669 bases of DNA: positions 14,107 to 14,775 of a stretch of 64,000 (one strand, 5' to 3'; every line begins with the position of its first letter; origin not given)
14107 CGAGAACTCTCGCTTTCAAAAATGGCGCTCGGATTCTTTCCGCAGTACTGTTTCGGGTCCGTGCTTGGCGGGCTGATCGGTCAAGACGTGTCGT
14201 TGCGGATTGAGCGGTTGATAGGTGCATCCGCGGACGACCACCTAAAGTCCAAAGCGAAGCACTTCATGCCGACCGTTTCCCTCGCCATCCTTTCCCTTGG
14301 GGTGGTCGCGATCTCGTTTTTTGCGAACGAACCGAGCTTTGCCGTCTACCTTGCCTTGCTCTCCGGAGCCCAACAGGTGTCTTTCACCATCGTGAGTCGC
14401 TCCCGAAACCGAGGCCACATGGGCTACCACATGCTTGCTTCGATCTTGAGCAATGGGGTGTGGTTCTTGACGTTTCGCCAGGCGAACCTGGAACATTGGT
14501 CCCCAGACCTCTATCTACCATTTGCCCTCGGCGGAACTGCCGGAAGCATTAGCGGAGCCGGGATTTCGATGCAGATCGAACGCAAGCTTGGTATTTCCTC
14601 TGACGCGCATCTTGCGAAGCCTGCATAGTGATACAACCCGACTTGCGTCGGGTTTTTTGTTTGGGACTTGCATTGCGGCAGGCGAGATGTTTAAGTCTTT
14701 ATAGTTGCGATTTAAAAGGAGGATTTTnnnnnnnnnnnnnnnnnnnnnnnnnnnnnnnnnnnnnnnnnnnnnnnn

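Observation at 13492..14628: Membrane protein composed of three tandem ~115-aa repeats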

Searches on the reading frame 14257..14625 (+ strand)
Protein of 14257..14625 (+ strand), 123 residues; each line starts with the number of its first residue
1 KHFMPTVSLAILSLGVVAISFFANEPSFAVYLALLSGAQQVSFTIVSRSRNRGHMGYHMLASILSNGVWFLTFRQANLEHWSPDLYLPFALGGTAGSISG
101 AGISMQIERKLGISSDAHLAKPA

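Call 19: find_homologous_proteins(query=A2, max_evalue=0.001)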
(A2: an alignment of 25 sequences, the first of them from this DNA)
Query A2 (25 sequences) (123 aa, profile of the alignment): 147 proteins with E <= 0.001 among 4249 candidates; the best 120 are listed.
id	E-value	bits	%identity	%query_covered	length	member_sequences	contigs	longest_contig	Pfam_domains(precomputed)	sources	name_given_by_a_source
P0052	1.4e-47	179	48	95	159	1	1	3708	-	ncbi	-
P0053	2.6e-47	178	48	93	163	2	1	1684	-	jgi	-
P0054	2.5e-46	175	49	96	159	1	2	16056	-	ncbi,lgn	-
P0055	1.2e-42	163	51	71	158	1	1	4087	-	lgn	-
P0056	1.3e-41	159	53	72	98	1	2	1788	-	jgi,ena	-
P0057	9.2e-41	157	51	74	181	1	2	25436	-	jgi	jgi:hypothetical protein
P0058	1.0e-40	156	57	72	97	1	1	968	-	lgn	-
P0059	1.4e-40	156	47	91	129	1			-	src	-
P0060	1.6e-40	156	52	76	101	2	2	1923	-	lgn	-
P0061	1.8e-40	156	55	74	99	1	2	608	-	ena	-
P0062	2.4e-40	155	58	66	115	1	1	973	-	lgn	-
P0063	3.1e-40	155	51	72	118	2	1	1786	-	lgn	-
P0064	3.2e-40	155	52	76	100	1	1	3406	-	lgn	-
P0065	6.3e-40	154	46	93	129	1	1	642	-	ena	-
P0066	9.0e-40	153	53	73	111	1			-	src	-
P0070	2.1e-39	152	57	75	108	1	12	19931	-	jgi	jgi:uncharacterized membrane protein YfcA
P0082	7.9e-39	150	61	72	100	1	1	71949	-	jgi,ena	jgi:hypothetical protein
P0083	8.3e-39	150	52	56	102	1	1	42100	-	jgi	jgi:uncharacterized membrane protein YfcA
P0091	1.7e-38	149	55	77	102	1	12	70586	-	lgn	-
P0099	2.3e-38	149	52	73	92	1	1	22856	-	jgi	jgi:uncharacterized membrane protein YfcA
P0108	6.5e-38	147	53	72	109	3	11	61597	-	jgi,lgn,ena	jgi:uncharacterized membrane protein YfcA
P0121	3.2e-37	145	47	74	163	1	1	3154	-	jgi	jgi:hypothetical protein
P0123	4.0e-37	145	59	72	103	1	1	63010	-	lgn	-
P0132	8.8e-37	144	56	76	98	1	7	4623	-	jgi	jgi:uncharacterized membrane protein YfcA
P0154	1.5e-34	137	47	76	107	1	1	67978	-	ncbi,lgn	-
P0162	4.4e-34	135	48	74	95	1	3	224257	-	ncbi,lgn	-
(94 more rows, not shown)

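Call 33: find_encoding_contigs(protein=P0082, flank=8000, max_places=1)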
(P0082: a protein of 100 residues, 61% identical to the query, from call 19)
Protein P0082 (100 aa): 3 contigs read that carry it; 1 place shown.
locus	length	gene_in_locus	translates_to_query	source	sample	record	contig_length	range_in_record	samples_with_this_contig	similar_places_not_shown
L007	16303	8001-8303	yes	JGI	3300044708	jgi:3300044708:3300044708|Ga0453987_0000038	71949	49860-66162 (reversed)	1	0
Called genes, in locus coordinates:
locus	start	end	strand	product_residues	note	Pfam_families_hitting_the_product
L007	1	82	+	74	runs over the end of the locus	-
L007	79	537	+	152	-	-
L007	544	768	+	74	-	-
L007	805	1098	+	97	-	PF21779:DUF6874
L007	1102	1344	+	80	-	-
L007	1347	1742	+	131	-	-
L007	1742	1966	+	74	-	-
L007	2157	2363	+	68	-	-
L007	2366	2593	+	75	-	-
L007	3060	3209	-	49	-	-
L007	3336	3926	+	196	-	-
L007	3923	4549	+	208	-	-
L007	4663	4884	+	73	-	-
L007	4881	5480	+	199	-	-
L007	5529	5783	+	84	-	-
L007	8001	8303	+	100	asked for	-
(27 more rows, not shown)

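Call 34: find_encoding_contigs(protein=P0162, flank=8000, max_places=1)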
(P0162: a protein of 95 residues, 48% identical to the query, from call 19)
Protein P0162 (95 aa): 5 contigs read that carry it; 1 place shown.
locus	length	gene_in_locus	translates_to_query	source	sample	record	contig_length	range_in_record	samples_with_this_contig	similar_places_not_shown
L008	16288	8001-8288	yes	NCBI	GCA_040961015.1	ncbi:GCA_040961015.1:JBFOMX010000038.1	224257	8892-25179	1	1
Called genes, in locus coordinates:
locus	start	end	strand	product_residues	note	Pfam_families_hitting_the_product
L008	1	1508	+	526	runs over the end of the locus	PF01019:G_glu_transpept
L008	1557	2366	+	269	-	PF14402:7TM_transglut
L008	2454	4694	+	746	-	PF07478:Dala_Dala_lig_C, PF13535:ATP-grasp_4 (weak), PF04055:Radical_SAM (weak)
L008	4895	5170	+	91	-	-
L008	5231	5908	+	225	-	PF00072:Response_reg, PF00486:Trans_reg_C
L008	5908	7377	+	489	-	PF08521:2CSK_N, PF26769:HAMP_PhoQ (weak), PF00512:HisKA, PF02518:HATPase_c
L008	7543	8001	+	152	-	-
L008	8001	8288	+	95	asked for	-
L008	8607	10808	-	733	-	PF02702:KdpD, PF00582:Usp (weak), PF13493:DUF4118, PF13185:GAF_2 (weak), PF13492:GAF_3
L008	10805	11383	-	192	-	PF02669:KdpC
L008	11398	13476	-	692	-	PF00122:E1-E2_ATPase, PF00702:Hydrolase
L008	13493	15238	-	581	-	PF03814:KdpA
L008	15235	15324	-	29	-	PF09604:Potass_KdpF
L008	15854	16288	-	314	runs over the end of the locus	PF12729:4HB_MCP_1 (faint)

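Call 35: find_encoding_contigs(protein=P0108, flank=8000, max_places=2)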
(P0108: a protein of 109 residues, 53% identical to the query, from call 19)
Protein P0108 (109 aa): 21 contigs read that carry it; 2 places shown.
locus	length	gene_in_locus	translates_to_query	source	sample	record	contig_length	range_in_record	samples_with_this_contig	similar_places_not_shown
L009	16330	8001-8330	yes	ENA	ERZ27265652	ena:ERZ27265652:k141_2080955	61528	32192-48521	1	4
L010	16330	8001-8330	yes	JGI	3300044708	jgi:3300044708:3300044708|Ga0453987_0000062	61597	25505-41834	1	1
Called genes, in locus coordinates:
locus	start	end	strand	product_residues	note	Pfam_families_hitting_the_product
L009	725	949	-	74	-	PF12728:HTH_17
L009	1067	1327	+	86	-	-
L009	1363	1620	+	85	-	-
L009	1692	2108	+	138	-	-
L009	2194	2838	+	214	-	-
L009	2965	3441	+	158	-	-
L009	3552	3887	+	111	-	-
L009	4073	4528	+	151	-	-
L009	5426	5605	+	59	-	-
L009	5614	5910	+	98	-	-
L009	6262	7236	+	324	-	PF13481:AAA_25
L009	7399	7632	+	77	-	-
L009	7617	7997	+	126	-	-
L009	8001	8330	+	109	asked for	-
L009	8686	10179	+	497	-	-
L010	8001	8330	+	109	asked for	-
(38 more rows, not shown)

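Call 36: search_dna_similar(query=P0082, collection=phages, mode=protein, max_evalue=0.001, max_rows=40)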
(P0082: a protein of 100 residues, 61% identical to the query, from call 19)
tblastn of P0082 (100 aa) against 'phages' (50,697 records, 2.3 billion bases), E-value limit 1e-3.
Records with a match: 5; places in all: 5; records where one place covers at least 80% of the query: 1.
Best place of each record, by identity: 60-80% 1; <60% 4.
By first word of the organism name: Cellulophaga 4; Tenacibaculum 1.
By host as written in the record: Cellulophaga baltica #18 2; Cellulophaga baltica #13 2; Tenacibaculum sp. 1.
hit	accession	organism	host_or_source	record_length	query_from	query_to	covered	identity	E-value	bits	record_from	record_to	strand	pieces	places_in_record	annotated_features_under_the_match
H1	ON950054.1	Tenacibaculum phage Larrie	Tenacibaculum sp.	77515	7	96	90%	60.0%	2e-31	120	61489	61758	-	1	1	hypothetical protein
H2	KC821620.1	Cellulophaga phage phi18:3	Cellulophaga baltica #18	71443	4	56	53%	41.5%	5e-4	43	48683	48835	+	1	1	hypothetical protein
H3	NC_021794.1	Cellulophaga phage phi18:3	Cellulophaga baltica #18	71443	4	56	53%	41.5%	5e-4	43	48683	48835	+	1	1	hypothetical protein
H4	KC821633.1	Cellulophaga phage phi13:2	Cellulophaga baltica #13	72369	4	56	53%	41.5%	5e-4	43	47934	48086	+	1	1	hypothetical protein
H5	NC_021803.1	Cellulophaga phage phi13:2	Cellulophaga baltica #13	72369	4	56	53%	41.5%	5e-4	43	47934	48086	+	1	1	hypothetical protein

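Call 37: get_annotated_region(hit=H1, flank=6000)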
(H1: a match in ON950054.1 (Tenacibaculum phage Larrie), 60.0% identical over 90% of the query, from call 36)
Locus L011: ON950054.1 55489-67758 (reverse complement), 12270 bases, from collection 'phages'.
description: Tenacibaculum phage Larrie, complete genome.
organism: Tenacibaculum phage Larrie (NCBI taxid 2968246)
taxonomy: Viruses; Duplodnaviria; Heunggongvirae; Uroviricota; Caudoviricetes; Cbastvirus
host: Tenacibaculum sp.; source: water; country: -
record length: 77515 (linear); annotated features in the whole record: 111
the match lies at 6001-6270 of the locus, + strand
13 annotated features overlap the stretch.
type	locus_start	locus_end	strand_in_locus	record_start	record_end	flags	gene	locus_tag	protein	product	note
CDS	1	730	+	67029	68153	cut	-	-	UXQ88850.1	SaV-like protein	-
CDS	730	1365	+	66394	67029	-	-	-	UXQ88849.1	NTP-PPase-like protein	-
CDS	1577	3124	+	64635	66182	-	-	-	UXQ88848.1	DNA polymerase III alpha subunit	-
CDS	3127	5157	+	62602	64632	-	-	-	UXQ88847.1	DNA polymerase III alpha subunit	-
CDS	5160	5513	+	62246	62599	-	-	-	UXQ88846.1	hypothetical protein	gp95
CDS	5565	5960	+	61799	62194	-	-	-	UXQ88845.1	hypothetical protein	-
CDS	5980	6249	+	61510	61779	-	-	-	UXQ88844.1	hypothetical protein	-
CDS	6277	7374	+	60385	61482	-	-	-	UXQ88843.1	DNA ligase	-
CDS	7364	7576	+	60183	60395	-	-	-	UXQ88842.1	hypothetical protein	-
CDS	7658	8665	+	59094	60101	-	-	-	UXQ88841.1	hypothetical protein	-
CDS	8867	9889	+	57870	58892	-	-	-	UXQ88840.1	hypothetical protein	-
CDS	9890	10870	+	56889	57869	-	-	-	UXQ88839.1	RecA protein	-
CDS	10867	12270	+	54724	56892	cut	-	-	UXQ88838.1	hypothetical protein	-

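Call 38: get_annotated_region(hit=H3, flank=5000)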
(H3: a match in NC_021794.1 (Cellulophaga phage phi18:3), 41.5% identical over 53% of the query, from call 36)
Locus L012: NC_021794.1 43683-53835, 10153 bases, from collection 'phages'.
description: Cellulophaga phage phi18:3, complete genome.
organism: Cellulophaga phage phi18:3 (NCBI taxid 1327983)
taxonomy: Viruses; Duplodnaviria; Heunggongvirae; Uroviricota; Caudoviricetes; Pachyviridae; Baltivirus; Baltivirus phi18tres
host: Cellulophaga baltica #18; source: seawater; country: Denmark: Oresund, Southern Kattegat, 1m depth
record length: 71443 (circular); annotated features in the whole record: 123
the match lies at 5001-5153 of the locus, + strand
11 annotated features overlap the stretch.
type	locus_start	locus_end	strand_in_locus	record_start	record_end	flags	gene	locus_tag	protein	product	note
CDS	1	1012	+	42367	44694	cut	-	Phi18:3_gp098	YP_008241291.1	terminase large subunit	-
CDS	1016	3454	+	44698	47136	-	-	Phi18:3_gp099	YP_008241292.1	portal protein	annotation based on experimental MS/MS proteomics analysis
CDS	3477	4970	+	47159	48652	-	-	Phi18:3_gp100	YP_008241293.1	exonuclease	-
CDS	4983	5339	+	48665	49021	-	-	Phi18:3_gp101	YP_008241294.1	hypothetical protein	-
CDS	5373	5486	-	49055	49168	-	-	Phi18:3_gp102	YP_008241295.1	hypothetical protein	-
CDS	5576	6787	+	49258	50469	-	-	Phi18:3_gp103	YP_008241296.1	hypothetical protein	-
CDS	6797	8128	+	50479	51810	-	-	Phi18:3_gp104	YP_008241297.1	virion structural protein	annotation based on experimental MS/MS proteomics analysis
CDS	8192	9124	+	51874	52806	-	-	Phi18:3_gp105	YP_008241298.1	hypothetical protein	-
CDS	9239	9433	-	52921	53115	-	-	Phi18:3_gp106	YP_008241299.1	hypothetical protein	-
CDS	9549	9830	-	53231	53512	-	-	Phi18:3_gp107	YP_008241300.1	hypothetical protein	-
CDS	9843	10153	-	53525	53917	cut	-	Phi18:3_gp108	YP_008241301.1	hypothetical protein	-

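Call 40: search_protein_families(library=padloc, proteins=[P0082], max_evalue=0.1)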
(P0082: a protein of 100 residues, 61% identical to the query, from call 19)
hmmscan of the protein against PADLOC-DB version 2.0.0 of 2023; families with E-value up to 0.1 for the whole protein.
P0082 (100 aa): 0 families

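Call 41: search_protein_families(library=ncbifam, proteins=[P0082, P0070, P0059], max_evalue=1)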
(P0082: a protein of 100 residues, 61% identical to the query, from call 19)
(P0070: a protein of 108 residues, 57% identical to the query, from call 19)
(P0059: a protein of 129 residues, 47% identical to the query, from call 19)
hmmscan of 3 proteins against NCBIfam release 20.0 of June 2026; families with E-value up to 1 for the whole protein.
P0082 (100 aa): 0 families

P0070 (108 aa): 1 family
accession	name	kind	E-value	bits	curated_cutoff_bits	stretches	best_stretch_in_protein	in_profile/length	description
TIGR02741.1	TraQ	equivalog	0.12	12.6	111.6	1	44-94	20-67/93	type-F conjugative transfer system pilin chaperone TraQ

P0059 (129 aa): 2 families
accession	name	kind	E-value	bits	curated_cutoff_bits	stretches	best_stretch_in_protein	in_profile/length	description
NF041874.1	EPS_EpsC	equivalog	0.035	13.8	150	1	61-121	43-106/168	serine O-acetyltransferase EpsC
NF006385.0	PRK08629.1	equivalog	0.078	11.7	355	1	56-111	341-396/439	coproporphyrinogen III oxidase family protein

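Call 46: search_protein_families(library=pfam, alignment_id=A3, max_evalue=10)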
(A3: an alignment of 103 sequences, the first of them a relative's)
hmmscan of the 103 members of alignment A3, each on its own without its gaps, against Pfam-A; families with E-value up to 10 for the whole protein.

A. member 1, P0082 (100 aa): 0 families

B. families by the number of members that match (of 103 scanned): 35 families (the first 25 are shown)
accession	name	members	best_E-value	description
PF01925.25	TauE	39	0.00064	Sulfite exporter TauE/SafE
PF10624.15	TraS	7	0.00042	Plasmid conjugative transfer entry exclusion protein TraS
PF09815.14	XK-related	7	0.0027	XK-related protein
PF12666.12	PrgI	7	0.055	PrgI family protein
PF07698.17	7TM-7TMR_HD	6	0.039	7TM receptor with intracellular HD hydrolase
PF16926.10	HisKA_4TM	5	0.043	Archaeal 4TM region of histidine kinase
PF18955.5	DUF5698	3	0.023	Domain of unknown function (DUF5698)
PF19779.4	DUF6264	3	0.51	Family of unknown function (DUF6264)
PF09512.15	ThiW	2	0.047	Thiamine-precursor transporter protein (ThiW)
PF03073.20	TspO_MBR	1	0.01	TspO/MBR family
PF04148.18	Erv26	1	0.011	Transmembrane adaptor Erv26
PF05385.17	Adeno_E4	1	0.023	Mastadenovirus early E4 13 kDa protein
PF05705.20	DUF829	1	0.032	Eukaryotic protein of unknown function (DUF829)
PF19845.4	DUF6320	1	0.036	Family of unknown function (DUF6320)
PF13194.11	DUF4010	1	0.036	Domain of unknown function (DUF4010)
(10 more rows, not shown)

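Call 48: search_protein_representatives(alignment_id=A3)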
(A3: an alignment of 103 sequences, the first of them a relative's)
Query: 103 sequences, 100 profile positions. Proteins with E-value up to 0.001 (for the whole library): 464; up to 1e-10: 216; up to 1e-30: 70. The best 150 are listed.
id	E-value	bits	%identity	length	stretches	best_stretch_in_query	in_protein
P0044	4.2e-84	293.0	-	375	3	6-95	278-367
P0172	7.9e-82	285.7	-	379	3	4-99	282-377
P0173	5.4e-81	283.0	-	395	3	7-95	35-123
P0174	7.0e-80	279.5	-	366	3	9-99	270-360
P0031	8.2e-79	276.0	-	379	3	6-95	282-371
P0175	5.0e-78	273.5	-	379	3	8-98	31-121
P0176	6.4e-74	260.3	-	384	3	7-97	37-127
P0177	2.4e-73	258.5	-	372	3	7-99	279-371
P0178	2.4e-72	255.3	-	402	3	3-96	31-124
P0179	5.3e-72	254.2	-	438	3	6-95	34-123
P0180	1.1e-70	249.9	-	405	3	9-96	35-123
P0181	1.4e-70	249.6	-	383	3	3-95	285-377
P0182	1.5e-70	249.5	-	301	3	8-98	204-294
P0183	2.8e-67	239.0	-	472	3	9-97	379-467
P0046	1.4e-66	236.8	-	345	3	9-92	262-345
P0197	9.3e-46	170.0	-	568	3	5-92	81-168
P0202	1.0e-42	160.2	-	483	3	6-93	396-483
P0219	1.7e-36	140.2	-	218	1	3-97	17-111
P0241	1.5e-29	117.9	-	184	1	5-98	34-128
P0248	2.0e-27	111.2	-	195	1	4-98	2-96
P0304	1.6e-16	76.1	-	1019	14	51-81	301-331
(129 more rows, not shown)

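Call 52: search_protein_families(library=pfam, proteins=[P0070, P0083, P0099, P0108, P0132, P0091, P0123, P0056, P0162, P0154], max_evalue=10)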
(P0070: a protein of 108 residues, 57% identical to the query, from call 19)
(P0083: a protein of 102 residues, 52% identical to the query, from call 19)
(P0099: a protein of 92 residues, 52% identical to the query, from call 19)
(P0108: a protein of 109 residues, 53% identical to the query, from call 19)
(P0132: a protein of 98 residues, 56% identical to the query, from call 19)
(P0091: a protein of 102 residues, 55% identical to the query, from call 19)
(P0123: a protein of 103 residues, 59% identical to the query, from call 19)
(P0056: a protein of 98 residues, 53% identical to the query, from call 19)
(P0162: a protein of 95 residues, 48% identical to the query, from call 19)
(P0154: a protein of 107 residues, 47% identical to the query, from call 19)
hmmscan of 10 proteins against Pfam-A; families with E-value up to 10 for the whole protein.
P0070 (108 aa): 1 family
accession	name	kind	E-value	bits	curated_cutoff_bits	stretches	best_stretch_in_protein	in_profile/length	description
PF18257.6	DsbG_N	-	0.2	12.1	25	1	11-73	16-77/90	Disulfide isomerase DsbG N-terminal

P0083 (102 aa): 2 families
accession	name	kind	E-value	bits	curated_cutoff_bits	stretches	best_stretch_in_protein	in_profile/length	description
PF01925.25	TauE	-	0.051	13.7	32.6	1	38-88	171-219/237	Sulfite exporter TauE/SafE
PF16010.10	CDH-cyt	-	0.18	12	27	1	51-97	9-57/178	Cytochrome domain of cellobiose dehydrogenase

P0099 (92 aa): 0 families

P0108 (109 aa): 1 family
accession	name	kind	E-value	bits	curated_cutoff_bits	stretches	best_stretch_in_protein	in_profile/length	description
PF01925.25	TauE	-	0.0024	18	32.6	1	34-84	171-219/237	Sulfite exporter TauE/SafE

P0132 (98 aa): 0 families

P0091 (102 aa): 1 family
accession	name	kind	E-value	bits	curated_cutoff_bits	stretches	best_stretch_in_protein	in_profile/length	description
PF01925.25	TauE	-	0.078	13.1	32.6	1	38-88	171-219/237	Sulfite exporter TauE/SafE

P0123 (103 aa): 2 families
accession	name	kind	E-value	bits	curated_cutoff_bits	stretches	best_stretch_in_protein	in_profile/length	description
PF10624.15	TraS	-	0.0015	18.7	27.4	1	5-95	29-118/157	Plasmid conjugative transfer entry exclusion protein TraS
PF01925.25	TauE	-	0.014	15.5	32.6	1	35-85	171-219/237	Sulfite exporter TauE/SafE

P0056 (98 aa): 0 families

P0162 (95 aa): 0 families

P0154 (107 aa): 1 family
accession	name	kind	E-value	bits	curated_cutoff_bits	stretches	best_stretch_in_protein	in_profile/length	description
PF10624.15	TraS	-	0.018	15.1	27.4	1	7-101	25-117/157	Plasmid conjugative transfer entry exclusion protein TraS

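Call 63: find_related_loci(query=A3, collection=viral_contigs, flank=6000)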
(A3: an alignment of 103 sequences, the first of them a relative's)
Query A3 (100 aa) in viral_contigs; peptide patterns used: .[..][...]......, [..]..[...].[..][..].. (x = any residue, [..] = any of these).
118 stretches matched a pattern; 61 encode a relative of the query (tblastn E <= 1e-3); 61 distinct loci.
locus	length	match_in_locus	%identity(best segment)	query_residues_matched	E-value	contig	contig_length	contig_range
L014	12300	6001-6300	100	1-100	6e-63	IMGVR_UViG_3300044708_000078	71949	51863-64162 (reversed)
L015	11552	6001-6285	80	1-95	3e-49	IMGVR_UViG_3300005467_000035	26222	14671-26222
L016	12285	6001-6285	80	1-95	3e-49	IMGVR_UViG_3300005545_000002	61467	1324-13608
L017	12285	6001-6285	73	1-95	1e-45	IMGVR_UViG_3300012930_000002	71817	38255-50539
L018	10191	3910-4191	66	3-96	3e-42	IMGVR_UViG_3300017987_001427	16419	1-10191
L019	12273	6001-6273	69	6-96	1e-40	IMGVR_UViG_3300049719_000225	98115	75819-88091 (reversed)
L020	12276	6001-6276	65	3-94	1e-39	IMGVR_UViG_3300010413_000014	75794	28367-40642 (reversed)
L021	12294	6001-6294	63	3-100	1e-38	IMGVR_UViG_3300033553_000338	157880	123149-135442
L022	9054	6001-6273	66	4-94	2e-38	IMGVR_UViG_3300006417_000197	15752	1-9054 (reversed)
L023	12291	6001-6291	61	4-100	3e-38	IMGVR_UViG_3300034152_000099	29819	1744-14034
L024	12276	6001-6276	75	3-94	6e-38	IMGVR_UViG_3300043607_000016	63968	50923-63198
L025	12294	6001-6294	59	3-100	5e-38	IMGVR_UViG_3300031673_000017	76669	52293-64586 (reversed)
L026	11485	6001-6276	65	5-96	9e-38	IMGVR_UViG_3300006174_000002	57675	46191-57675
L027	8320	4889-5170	62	1-95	3e-37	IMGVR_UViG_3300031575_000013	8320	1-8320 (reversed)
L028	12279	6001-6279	65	3-95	3e-37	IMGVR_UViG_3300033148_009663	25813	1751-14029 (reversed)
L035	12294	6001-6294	55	1-98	9e-36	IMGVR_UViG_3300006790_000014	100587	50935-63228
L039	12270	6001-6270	62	11-100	4e-35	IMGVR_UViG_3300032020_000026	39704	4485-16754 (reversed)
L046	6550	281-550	56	7-96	7e-33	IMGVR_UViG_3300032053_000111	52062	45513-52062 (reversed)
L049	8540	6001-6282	55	3-96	4e-32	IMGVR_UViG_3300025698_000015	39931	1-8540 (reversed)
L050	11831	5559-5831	57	8-98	4e-32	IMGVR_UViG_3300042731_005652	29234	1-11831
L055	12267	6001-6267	61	7-95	3e-31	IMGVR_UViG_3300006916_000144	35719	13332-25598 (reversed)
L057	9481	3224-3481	59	3-87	2e-30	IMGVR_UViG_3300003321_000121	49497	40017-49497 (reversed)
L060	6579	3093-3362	56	3-89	2e-30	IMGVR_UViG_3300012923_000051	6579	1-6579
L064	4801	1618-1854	59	9-86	4e-29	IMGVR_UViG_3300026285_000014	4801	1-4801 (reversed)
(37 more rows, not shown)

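Call 67: search_protein_families(library=pfam, proteins=[L050:2022-3413:+, L049:2552-4528:+, L060:4096-4497:+, L064:3340-4764:+, L046:2608-3108:+, L035:6306-8837:+, L039:997-1887:+, L057:2418-3206:+, L055:6309-7571:+, L039:7830-8471:+], max_evalue=0.01)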
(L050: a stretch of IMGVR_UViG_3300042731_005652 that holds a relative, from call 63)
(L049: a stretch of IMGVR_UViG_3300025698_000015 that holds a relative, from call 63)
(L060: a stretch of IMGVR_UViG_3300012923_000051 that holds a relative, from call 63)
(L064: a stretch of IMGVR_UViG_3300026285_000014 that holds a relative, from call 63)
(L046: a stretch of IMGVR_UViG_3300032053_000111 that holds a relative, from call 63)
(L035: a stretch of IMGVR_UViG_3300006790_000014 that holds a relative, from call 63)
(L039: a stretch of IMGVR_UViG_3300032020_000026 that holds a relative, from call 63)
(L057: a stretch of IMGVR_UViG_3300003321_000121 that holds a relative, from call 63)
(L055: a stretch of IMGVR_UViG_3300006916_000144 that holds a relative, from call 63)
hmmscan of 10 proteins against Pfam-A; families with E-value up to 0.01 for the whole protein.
L050:2022-3413:+ (464 aa): 0 families

L049:2552-4528:+ (659 aa): 1 family
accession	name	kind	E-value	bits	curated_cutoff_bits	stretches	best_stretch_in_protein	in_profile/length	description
PF00476.26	DNA_pol_A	-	4.6e-44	151.3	34.3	1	296-657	49-381/381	DNA polymerase family A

L060:4096-4497:+ (134 aa): 1 family
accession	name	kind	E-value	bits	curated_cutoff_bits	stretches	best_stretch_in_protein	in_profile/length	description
PF18909.5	dGTP_diPhyd_N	-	0.00011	22.5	27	1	26-101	3-71/99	dATP/dGTP diphosphohydrolase, N-terminal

L064:3340-4764:+ (475 aa): 1 family
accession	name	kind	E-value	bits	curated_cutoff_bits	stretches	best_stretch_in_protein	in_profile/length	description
PF03237.21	Terminase_6N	-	3.4e-05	24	22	1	28-244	1-208/215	Terminase large subunit, T4likevirus-type, N-terminal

L046:2608-3108:+ (167 aa): 0 families

L035:6306-8837:+ (844 aa): 3 families
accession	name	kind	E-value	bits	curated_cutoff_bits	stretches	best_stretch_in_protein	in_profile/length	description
PF02867.20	Ribonuc_red_lgC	-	7.1e-77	259.6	23.9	1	115-655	1-523/523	Ribonucleotide reductase, barrel domain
PF12637.14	TSCPD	-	1.3e-05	25.9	22.8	1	750-807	29-87/88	TSCPD domain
PF00317.26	Ribonuc_red_lgN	-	2.9e-05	24.5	28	1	11-99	4-66/77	Ribonucleotide reductase, all-alpha domain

L039:997-1887:+ (297 aa): 3 families
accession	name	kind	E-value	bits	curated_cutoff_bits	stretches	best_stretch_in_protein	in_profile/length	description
PF02739.22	5_3_exonuc_N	-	4.2e-25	88.8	34.3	1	3-150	1-145/164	5'-3' exonuclease, N-terminal resolvase-like domain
PF01367.25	5_3_exonuc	-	5e-06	27.4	40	1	175-265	2-92/97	5'-3' exonuclease, C-terminal SAM fold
PF18480.7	DUF5615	-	0.004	17.4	23.8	1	121-178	41-99/110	Domain of unknown function (DUF5615)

L057:2418-3206:+ (263 aa): 0 families

L055:6309-7571:+ (421 aa): 1 family
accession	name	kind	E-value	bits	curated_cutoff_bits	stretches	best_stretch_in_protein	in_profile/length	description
PF12850.12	Metallophos_2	-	0.00077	19.9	27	0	225-331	50-121/154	Calcineurin-like phosphoesterase superfamily domain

L039:7830-8471:+ (214 aa): 1 family
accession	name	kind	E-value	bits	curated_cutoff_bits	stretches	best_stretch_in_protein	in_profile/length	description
PF01541.30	GIY-YIG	-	4.2e-10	40.2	22.6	1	6-88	2-78/78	GIY-YIG catalytic domain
